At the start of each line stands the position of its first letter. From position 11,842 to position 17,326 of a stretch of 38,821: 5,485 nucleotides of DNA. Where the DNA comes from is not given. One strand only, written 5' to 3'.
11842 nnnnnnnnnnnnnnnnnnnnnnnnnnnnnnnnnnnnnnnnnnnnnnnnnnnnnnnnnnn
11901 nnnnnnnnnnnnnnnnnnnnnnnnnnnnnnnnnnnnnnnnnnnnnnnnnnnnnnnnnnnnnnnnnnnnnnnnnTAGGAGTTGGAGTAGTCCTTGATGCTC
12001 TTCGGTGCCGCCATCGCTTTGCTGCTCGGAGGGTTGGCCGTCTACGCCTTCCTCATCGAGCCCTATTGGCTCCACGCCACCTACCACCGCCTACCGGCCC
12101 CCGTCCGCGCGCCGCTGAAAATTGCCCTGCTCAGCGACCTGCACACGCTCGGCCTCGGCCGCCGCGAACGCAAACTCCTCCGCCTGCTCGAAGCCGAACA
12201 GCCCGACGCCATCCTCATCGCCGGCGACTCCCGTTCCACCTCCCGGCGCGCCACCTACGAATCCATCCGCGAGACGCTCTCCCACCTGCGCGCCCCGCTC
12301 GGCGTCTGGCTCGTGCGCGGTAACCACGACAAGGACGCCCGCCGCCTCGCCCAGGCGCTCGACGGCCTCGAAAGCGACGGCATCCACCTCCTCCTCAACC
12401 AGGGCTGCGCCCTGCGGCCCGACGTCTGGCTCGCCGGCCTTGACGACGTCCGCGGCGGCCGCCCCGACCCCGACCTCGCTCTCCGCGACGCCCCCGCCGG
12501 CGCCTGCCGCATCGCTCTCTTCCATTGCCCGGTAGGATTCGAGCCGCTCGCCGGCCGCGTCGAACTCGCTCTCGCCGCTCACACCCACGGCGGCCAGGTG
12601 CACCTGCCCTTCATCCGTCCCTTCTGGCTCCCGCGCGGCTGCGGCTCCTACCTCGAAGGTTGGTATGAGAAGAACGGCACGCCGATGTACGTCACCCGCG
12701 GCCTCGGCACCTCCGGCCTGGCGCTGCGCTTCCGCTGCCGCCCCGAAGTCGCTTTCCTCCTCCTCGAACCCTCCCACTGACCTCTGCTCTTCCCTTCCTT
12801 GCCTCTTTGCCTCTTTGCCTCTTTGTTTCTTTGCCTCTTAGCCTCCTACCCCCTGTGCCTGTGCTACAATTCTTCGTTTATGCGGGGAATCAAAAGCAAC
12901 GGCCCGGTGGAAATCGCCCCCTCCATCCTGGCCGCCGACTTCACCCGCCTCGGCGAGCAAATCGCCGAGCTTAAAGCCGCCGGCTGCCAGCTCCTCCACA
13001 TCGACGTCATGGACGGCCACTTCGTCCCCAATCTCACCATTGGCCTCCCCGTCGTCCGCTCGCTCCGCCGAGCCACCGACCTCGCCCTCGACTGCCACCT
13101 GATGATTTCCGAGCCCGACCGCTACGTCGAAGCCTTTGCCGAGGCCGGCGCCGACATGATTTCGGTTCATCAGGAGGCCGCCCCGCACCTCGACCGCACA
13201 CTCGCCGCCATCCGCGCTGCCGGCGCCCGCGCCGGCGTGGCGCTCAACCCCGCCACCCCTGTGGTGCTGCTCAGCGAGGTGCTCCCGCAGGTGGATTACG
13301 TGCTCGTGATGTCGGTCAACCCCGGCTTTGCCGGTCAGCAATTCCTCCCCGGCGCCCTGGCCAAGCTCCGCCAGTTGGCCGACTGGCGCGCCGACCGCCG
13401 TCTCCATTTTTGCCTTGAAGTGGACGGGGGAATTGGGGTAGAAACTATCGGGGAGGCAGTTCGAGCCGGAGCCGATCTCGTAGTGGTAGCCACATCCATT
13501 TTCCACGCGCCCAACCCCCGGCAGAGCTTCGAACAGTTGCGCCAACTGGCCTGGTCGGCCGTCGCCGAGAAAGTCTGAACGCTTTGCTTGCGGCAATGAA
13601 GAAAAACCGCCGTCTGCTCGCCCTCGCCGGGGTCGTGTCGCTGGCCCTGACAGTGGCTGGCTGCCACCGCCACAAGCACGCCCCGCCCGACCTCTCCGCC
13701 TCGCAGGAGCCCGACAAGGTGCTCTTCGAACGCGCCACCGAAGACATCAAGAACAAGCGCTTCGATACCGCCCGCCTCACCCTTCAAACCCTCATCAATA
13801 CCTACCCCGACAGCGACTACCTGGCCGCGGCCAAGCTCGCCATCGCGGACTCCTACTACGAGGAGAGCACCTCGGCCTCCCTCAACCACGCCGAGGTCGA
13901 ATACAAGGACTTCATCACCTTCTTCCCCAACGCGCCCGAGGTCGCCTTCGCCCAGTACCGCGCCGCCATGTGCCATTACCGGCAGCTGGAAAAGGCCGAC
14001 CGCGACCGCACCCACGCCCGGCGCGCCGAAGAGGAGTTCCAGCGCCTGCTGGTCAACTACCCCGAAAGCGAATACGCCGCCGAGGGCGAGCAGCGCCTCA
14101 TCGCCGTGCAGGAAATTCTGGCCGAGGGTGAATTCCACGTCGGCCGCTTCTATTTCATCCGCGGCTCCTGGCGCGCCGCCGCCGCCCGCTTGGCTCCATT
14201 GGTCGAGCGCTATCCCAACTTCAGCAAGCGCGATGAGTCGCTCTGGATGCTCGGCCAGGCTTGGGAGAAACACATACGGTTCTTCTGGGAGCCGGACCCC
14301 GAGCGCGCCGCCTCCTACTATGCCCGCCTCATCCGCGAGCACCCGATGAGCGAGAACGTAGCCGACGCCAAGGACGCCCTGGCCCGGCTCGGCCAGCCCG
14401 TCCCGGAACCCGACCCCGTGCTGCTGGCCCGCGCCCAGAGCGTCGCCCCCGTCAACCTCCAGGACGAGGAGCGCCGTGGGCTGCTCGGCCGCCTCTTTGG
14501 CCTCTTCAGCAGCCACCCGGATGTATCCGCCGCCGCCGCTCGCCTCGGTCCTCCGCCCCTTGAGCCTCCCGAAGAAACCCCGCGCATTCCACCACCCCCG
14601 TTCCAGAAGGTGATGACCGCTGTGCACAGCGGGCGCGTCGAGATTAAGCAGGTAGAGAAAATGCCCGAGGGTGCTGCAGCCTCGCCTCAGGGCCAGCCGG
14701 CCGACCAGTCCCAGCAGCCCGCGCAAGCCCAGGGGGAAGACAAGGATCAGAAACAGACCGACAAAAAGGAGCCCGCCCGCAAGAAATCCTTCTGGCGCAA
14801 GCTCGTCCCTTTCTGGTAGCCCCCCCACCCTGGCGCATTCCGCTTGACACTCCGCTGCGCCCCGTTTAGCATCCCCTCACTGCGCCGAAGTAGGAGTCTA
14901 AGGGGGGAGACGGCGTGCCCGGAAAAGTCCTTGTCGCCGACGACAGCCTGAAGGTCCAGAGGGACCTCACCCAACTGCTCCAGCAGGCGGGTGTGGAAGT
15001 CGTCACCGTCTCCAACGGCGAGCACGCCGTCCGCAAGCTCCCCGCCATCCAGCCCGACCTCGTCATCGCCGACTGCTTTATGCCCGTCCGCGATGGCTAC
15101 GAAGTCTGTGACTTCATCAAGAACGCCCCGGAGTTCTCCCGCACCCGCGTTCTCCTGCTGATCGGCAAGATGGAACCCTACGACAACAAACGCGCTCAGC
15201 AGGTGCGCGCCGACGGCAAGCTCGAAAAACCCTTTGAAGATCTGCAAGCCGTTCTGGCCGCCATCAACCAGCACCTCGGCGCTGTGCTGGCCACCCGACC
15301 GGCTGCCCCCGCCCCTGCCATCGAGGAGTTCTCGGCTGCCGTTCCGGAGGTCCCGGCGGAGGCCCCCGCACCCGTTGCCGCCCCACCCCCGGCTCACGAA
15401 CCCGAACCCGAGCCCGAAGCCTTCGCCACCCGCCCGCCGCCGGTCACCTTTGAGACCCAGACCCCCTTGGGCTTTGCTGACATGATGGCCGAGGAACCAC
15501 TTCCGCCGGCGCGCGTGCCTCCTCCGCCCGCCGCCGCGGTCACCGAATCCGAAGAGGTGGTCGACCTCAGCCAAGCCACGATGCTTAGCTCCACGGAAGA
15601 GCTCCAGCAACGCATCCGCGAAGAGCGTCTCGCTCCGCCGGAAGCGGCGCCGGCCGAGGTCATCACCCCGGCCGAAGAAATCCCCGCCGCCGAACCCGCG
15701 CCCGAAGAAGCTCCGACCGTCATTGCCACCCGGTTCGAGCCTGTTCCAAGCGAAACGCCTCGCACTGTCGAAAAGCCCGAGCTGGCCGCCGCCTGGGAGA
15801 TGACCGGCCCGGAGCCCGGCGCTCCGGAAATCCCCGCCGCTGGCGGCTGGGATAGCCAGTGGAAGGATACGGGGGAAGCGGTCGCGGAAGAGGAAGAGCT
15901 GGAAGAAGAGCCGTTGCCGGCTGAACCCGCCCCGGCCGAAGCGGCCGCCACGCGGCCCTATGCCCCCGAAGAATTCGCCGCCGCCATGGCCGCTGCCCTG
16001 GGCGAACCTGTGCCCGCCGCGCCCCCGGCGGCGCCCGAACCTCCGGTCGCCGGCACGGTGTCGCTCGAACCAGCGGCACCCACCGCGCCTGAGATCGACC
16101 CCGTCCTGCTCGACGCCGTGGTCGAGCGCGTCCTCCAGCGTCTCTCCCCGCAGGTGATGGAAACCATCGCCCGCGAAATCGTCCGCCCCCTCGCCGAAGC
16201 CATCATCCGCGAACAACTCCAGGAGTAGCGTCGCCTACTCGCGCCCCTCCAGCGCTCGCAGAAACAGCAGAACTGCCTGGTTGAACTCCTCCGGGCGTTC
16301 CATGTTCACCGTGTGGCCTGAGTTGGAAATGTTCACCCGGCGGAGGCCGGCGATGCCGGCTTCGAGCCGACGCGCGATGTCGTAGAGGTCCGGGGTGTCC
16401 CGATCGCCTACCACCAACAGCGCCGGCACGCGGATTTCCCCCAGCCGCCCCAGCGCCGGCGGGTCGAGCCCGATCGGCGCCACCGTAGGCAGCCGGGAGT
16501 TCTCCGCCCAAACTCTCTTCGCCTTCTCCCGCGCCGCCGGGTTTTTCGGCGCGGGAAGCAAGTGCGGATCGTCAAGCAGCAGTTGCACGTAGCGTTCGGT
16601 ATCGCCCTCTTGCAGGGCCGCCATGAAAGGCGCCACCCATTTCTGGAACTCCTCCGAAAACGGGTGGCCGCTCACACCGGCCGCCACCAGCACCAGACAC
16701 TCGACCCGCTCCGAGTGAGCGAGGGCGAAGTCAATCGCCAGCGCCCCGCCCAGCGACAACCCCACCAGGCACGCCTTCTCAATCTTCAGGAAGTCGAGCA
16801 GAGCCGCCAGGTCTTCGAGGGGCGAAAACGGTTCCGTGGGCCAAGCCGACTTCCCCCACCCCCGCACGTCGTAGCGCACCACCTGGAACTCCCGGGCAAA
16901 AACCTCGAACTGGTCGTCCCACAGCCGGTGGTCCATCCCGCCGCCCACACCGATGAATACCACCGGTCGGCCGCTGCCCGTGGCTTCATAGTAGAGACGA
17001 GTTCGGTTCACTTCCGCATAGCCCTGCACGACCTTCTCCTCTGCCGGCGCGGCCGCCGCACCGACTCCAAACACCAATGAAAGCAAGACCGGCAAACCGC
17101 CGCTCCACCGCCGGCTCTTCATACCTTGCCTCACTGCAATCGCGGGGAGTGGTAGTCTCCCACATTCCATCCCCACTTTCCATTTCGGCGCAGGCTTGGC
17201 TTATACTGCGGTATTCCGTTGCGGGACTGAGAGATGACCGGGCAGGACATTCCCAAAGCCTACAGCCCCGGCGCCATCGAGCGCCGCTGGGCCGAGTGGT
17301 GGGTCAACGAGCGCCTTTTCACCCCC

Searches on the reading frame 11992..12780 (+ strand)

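Call 49: search_protein_families(library=pfam, proteins=[window:11992-12780:+], max_evalue=0.0001)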
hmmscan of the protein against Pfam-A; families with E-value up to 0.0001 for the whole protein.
window:11992-12780:+ (262 aa): 2 families
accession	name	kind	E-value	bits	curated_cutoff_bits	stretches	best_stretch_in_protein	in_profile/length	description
PF00149.33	Metallophos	-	1.2e-10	42.6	21.5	1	42-200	1-190/191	Calcineurin-like phosphoesterase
PF12850.12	Metallophos_2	-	7.5e-07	29.7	27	1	42-120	1-68/154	Calcineurin-like phosphoesterase superfamily domain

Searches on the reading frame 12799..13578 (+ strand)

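Call 49: search_protein_families(library=pfam, proteins=[window:12799-13578:+], max_evalue=0.0001)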
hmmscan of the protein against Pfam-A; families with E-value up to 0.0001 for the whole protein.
window:12799-13578:+ (259 aa): 1 family
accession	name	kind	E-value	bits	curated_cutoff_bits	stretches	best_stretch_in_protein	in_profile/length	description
PF00834.25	Ribul_P_3_epim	-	7.6e-77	257.6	21.1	1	38-235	1-198/198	Ribulose-phosphate 3 epimerase family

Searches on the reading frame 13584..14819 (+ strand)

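Call 49: search_protein_families(library=pfam, proteins=[window:13584-14819:+], max_evalue=0.0001)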
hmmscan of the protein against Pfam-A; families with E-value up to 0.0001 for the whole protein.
window:13584-14819:+ (411 aa): 3 families
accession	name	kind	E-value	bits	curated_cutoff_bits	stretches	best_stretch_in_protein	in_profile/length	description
PF13525.12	YfiO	-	7.9e-37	127.4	25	1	41-228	2-189/203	Outer membrane lipoprotein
PF13512.12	TPR_18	-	1.9e-14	54.5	21.9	1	41-172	7-145/145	Tetratricopeptide repeat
PF13174.12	TPR_6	-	7.3e-11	42.4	26.3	0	123-162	2-33/33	Tetratricopeptide repeat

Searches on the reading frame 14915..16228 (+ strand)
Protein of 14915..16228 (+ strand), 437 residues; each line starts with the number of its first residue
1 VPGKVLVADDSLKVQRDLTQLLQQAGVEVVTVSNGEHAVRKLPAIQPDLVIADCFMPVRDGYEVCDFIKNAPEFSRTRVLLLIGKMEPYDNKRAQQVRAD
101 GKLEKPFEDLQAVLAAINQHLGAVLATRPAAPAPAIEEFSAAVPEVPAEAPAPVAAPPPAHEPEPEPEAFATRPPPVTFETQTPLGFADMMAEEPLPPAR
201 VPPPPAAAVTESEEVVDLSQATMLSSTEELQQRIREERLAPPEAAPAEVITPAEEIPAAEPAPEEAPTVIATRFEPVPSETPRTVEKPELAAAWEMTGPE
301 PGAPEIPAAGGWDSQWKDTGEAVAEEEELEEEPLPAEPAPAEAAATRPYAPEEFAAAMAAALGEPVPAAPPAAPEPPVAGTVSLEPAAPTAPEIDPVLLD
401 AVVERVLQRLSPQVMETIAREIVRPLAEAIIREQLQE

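Call 49: search_protein_families(library=pfam, proteins=[window:14915-16228:+], max_evalue=0.0001)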
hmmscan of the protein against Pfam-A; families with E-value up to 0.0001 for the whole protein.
window:14915-16228:+ (437 aa): 1 family
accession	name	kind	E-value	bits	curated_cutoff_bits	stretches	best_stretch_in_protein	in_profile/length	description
PF00072.30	Response_reg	-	5e-18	65.7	30.2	1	5-115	1-108/111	Response regulator receiver domain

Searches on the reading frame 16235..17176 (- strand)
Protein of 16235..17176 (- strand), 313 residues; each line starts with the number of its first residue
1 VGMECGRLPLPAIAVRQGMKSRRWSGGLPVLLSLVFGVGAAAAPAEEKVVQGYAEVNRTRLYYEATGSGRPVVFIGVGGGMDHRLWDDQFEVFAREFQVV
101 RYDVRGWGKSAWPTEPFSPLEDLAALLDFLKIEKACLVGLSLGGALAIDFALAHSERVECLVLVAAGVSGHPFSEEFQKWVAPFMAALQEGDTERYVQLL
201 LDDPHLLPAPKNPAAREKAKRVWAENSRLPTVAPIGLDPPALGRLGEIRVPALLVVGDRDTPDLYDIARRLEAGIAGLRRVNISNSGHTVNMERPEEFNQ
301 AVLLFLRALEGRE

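Call 49: search_protein_families(library=pfam, proteins=[window:16235-17176:-], max_evalue=0.0001)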
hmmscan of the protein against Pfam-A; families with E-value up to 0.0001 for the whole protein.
window:16235-17176:- (313 aa): 4 families
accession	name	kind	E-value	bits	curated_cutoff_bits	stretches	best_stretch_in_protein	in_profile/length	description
PF12697.13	Abhydrolase_6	-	6.2e-21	76.5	26.3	1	72-301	1-217/217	Alpha/beta hydrolase family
PF00561.26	Abhydrolase_1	-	1.4e-17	64.6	25.8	1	74-295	4-245/245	alpha/beta hydrolase fold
PF12146.15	Hydrolase_4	-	4.2e-12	46.3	27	1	92-188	27-133/239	Serine aminopeptidase, S33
PF03096.20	Ndr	-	1.8e-08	33.9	23.3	0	121-179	87-145/283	Ndr family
